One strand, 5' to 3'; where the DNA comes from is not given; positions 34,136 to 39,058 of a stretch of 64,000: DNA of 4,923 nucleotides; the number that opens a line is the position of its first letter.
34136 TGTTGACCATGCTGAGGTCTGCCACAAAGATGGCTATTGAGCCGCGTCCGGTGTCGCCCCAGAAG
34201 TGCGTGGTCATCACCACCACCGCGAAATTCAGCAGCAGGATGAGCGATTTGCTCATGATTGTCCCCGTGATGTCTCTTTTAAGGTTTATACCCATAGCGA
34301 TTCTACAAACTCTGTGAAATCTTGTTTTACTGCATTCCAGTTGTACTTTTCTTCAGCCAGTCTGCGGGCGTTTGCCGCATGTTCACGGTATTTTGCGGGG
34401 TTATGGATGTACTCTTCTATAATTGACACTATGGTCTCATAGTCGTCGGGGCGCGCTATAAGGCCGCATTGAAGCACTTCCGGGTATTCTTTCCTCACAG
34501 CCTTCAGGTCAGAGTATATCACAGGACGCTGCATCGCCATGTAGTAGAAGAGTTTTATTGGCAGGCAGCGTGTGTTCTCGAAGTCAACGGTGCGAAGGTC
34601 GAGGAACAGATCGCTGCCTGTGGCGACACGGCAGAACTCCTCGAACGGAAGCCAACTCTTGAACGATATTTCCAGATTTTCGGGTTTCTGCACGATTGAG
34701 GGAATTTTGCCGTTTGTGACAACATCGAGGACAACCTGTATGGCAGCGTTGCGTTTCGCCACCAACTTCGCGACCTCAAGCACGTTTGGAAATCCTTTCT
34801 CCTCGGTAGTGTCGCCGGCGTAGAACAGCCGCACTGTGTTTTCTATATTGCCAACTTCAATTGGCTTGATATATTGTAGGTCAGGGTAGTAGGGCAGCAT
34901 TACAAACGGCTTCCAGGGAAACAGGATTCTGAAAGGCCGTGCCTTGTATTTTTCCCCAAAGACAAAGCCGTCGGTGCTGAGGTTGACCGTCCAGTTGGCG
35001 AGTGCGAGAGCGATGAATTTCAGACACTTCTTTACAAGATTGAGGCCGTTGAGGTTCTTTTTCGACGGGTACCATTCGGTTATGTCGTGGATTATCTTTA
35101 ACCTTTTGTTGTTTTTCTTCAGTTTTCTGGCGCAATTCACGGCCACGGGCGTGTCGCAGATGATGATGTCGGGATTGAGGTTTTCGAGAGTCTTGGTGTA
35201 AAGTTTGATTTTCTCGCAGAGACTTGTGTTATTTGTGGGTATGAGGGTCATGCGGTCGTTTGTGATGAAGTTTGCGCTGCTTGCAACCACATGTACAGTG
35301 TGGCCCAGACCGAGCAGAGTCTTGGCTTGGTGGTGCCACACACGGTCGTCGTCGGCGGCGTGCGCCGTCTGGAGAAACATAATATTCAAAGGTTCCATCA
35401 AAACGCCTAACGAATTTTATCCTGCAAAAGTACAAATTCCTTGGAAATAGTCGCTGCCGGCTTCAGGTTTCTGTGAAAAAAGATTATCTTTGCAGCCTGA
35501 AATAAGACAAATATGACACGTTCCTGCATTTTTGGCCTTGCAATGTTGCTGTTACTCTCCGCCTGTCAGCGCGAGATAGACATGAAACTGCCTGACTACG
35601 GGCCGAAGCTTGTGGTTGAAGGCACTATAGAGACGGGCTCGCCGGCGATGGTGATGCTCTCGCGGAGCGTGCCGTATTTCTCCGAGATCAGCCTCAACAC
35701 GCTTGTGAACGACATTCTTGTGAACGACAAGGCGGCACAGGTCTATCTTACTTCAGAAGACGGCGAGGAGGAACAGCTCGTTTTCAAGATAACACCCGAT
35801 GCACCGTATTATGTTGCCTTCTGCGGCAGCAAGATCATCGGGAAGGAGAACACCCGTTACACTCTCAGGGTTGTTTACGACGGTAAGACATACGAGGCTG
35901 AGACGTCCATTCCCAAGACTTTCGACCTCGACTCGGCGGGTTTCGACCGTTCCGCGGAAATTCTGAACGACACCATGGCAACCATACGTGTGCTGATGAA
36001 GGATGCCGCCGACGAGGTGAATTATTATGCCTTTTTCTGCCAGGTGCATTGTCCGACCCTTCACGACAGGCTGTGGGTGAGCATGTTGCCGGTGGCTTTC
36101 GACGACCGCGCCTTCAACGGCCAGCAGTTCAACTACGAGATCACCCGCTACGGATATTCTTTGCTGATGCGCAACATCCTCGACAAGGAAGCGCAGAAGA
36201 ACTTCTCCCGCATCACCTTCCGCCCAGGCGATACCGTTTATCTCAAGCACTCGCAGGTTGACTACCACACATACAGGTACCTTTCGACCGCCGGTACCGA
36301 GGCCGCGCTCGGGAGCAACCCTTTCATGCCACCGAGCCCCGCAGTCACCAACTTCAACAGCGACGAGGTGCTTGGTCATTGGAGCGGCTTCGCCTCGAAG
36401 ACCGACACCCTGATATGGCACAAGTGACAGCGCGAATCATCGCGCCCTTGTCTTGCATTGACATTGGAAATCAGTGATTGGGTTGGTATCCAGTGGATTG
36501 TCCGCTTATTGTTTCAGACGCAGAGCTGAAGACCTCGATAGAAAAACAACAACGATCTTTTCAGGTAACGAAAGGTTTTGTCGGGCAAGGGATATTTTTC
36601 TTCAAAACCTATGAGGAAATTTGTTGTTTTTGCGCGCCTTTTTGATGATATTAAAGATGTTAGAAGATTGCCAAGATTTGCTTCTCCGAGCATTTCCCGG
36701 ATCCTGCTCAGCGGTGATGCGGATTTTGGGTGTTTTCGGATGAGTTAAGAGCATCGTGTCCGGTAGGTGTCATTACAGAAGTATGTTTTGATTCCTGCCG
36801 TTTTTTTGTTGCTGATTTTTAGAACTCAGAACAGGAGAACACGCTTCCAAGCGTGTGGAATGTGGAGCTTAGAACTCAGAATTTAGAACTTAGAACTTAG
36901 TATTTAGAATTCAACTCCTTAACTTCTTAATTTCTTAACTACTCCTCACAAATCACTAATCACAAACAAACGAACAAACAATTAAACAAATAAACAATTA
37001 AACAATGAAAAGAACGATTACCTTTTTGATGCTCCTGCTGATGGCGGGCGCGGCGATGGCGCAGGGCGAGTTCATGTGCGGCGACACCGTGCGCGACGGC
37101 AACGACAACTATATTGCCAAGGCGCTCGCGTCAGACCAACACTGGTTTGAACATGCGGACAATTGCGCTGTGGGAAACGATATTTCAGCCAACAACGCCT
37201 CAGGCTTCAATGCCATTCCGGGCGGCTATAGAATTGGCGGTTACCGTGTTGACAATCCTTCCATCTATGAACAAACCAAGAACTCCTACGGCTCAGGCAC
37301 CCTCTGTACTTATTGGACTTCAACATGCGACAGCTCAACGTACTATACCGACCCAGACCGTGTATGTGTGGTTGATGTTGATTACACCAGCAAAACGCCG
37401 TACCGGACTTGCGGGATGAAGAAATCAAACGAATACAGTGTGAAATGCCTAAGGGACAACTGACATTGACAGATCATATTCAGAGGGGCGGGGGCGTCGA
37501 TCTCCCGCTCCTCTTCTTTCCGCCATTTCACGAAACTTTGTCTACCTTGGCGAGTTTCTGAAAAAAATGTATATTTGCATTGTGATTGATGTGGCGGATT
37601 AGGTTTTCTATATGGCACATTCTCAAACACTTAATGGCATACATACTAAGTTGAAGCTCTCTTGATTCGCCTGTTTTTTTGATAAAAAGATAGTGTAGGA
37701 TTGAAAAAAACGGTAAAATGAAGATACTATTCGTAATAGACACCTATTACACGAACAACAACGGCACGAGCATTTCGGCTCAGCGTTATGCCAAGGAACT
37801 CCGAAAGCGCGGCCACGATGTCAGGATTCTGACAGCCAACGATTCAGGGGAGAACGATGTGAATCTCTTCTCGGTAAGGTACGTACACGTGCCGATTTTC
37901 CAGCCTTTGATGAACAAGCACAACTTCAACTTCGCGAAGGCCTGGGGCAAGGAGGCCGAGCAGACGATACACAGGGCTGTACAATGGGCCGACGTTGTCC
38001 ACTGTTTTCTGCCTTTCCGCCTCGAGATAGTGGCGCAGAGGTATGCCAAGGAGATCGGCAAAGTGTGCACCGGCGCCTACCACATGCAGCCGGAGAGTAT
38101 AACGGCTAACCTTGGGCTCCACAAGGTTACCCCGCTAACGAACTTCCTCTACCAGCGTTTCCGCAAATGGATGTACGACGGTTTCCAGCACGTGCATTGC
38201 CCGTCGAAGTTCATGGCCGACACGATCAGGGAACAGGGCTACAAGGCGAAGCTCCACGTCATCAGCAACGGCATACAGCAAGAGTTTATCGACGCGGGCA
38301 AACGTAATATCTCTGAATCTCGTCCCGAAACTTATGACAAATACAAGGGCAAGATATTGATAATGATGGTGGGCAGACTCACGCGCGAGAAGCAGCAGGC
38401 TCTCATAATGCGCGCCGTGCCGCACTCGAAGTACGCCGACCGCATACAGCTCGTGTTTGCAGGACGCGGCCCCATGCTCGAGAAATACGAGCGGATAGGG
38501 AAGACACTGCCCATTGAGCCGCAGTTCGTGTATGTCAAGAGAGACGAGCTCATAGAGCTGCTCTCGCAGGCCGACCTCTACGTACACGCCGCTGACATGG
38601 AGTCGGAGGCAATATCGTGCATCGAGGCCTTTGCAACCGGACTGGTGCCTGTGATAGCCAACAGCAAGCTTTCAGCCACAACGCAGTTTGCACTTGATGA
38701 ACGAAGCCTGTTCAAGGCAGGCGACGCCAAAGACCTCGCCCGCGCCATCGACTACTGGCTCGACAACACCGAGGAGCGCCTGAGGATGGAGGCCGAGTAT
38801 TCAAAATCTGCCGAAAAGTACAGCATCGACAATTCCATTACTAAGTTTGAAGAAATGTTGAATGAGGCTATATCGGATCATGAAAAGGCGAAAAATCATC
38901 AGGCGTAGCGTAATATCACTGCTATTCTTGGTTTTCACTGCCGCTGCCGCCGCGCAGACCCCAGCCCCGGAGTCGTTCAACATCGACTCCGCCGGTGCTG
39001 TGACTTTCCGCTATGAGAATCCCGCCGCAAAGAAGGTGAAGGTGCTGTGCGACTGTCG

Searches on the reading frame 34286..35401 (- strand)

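Call 35: search_protein_families(library=pfam, proteins=[window:34286-35401:-], max_evalue=0.001)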
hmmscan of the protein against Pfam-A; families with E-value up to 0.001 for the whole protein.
window:34286-35401:- (371 aa): 3 families
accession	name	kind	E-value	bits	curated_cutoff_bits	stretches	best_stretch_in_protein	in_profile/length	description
PF13692.12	Glyco_trans_1_4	-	1e-06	29.5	27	1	191-333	3-141/142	Glycosyl transferases group 1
PF13524.12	Glyco_trans_1_2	-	2.1e-06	28.2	25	1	244-358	28-138/144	Glycosyl transferase-like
PF00534.26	Glycos_transf_1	-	6e-05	23.1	26.4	1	187-346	13-170/172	Glycosyl transferases group 1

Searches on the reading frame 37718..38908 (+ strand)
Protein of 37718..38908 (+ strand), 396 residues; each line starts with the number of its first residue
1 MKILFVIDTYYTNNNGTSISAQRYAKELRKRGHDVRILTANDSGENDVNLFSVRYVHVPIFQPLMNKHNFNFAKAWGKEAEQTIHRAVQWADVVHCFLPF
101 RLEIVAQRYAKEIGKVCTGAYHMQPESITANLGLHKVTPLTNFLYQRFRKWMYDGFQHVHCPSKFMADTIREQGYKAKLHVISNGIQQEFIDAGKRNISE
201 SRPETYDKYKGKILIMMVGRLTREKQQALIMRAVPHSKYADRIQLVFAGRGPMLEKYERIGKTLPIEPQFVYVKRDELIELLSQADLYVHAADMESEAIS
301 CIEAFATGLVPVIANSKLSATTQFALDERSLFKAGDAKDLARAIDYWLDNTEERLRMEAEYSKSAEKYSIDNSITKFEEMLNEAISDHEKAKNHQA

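Call 37: search_protein_families(library=pfam, proteins=[window:37718-38908:+], max_evalue=0.001)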
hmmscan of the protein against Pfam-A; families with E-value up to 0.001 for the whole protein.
window:37718-38908:+ (396 aa): 4 families
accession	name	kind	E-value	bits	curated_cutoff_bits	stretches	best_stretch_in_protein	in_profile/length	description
PF00534.26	Glycos_transf_1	-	6.8e-26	91.3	26.4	1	205-359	8-167/172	Glycosyl transferases group 1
PF13439.12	Glyco_transf_4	-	1.4e-21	77.7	28.5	1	15-187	2-167/170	Glycosyltransferase Family 4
PF13579.12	Glyco_trans_4_4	-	2.6e-15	57.6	29.7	1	16-185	2-158/158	Glycosyl transferase 4-like domain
PF13692.12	Glyco_trans_1_4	-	5.6e-15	56.3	27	1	214-350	3-142/142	Glycosyl transferases group 1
